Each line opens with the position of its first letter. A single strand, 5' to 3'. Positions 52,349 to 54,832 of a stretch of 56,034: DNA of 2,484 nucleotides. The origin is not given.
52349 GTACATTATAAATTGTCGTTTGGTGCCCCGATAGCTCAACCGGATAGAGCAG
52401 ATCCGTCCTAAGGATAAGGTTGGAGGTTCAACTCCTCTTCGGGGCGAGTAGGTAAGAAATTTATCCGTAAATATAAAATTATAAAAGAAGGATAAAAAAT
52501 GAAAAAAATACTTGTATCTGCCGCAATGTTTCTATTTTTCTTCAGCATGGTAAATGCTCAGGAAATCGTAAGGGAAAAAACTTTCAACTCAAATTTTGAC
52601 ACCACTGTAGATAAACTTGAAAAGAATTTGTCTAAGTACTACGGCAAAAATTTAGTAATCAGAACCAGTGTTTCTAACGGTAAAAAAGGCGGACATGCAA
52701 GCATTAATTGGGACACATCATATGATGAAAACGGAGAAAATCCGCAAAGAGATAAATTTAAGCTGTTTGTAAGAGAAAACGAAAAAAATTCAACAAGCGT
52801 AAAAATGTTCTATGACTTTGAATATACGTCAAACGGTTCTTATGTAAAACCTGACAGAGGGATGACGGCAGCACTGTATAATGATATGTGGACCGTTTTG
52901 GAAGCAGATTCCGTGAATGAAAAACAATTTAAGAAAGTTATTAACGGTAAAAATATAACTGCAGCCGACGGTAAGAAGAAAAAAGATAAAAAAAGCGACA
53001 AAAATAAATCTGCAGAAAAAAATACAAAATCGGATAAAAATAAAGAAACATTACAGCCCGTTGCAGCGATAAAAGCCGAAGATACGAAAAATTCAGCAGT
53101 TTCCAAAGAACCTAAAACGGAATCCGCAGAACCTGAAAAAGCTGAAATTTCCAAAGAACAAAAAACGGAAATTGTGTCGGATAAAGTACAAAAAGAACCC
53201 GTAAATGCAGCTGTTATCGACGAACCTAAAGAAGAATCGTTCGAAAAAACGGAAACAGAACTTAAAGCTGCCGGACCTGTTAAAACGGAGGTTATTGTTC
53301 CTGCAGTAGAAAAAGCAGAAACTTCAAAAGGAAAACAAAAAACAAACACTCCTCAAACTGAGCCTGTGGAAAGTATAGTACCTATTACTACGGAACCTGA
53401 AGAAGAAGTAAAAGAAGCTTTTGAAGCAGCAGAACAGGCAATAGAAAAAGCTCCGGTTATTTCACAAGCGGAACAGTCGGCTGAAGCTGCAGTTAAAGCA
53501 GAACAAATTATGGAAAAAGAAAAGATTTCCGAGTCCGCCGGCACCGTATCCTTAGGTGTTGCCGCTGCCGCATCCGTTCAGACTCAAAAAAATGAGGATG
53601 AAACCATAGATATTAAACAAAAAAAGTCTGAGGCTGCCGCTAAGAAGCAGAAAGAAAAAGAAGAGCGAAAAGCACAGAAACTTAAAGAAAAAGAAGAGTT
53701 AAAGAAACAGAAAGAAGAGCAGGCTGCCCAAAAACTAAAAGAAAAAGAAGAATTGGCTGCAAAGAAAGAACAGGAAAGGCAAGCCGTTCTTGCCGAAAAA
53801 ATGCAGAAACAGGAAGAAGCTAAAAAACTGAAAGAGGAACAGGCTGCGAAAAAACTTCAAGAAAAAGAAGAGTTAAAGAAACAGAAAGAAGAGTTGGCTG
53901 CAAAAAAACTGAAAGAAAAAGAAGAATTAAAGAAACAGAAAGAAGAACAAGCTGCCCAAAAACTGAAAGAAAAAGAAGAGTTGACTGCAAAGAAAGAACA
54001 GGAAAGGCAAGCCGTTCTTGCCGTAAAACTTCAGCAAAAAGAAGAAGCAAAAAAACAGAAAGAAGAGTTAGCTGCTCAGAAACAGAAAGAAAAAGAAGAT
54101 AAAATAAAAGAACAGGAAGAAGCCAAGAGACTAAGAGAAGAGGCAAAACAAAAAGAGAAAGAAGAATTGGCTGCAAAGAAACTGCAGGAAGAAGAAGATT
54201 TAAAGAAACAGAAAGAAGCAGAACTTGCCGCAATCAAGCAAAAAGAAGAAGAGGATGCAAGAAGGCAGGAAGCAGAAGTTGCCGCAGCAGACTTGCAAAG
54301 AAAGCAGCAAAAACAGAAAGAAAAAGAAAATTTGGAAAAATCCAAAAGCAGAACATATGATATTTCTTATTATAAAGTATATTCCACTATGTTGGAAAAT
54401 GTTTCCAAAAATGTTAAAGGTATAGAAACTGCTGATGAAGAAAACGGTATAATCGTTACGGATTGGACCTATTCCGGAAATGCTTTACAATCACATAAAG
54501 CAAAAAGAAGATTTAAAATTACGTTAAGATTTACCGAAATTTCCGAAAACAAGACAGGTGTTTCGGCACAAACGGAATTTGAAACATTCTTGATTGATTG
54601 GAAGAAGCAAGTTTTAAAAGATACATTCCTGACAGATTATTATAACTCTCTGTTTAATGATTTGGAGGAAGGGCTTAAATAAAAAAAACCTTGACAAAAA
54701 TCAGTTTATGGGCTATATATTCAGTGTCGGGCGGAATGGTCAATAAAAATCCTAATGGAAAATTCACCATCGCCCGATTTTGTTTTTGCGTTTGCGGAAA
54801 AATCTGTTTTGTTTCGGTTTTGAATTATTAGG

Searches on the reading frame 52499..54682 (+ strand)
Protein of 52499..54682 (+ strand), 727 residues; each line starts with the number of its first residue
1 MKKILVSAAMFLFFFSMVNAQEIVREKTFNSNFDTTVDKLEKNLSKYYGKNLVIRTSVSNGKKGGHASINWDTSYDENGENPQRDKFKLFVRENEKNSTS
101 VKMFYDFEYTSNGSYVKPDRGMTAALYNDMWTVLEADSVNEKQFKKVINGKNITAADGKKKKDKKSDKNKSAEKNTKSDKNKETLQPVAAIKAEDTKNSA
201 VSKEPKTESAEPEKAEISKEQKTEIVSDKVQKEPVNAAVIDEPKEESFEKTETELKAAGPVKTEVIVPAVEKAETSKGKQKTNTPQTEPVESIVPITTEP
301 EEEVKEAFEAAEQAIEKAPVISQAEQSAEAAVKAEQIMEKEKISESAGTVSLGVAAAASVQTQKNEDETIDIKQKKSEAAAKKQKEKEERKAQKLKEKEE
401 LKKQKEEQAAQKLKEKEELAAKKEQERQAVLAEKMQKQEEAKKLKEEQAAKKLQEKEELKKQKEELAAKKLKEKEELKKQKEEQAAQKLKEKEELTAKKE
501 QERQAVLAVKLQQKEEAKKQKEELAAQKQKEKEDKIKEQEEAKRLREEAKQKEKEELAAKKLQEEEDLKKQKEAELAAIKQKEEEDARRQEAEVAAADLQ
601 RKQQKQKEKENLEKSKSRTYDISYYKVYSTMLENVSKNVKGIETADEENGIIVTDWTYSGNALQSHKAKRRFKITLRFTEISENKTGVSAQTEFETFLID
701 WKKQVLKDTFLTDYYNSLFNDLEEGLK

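Call 98: search_solved_structures(query=window:52499-54682:+, max_evalue=1)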
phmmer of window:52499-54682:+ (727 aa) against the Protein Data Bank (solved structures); distinct sequences matched with E-value up to 1: 6.
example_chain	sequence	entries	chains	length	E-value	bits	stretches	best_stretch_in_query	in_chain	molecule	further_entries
7sgs_A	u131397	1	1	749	0.0077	18.2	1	260-503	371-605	Ensconsin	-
2ob1_A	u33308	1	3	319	0.48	12.3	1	73-143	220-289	Leucine carboxyl methyltransferase 1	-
2ob2_A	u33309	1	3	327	0.5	12.2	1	73-143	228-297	Leucine carboxyl methyltransferase 1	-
1rjd_A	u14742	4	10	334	0.52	12.2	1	73-143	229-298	carboxy methyl transferase for protein phosphatase 2A catalytic subunit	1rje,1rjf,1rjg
5nzs_P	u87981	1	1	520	0.52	12.2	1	372-499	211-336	ADP-ribosylation factor GTPase-activating protein 2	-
5yfp_A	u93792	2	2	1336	0.91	11.4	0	375-524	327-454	Exocyst complex component SEC3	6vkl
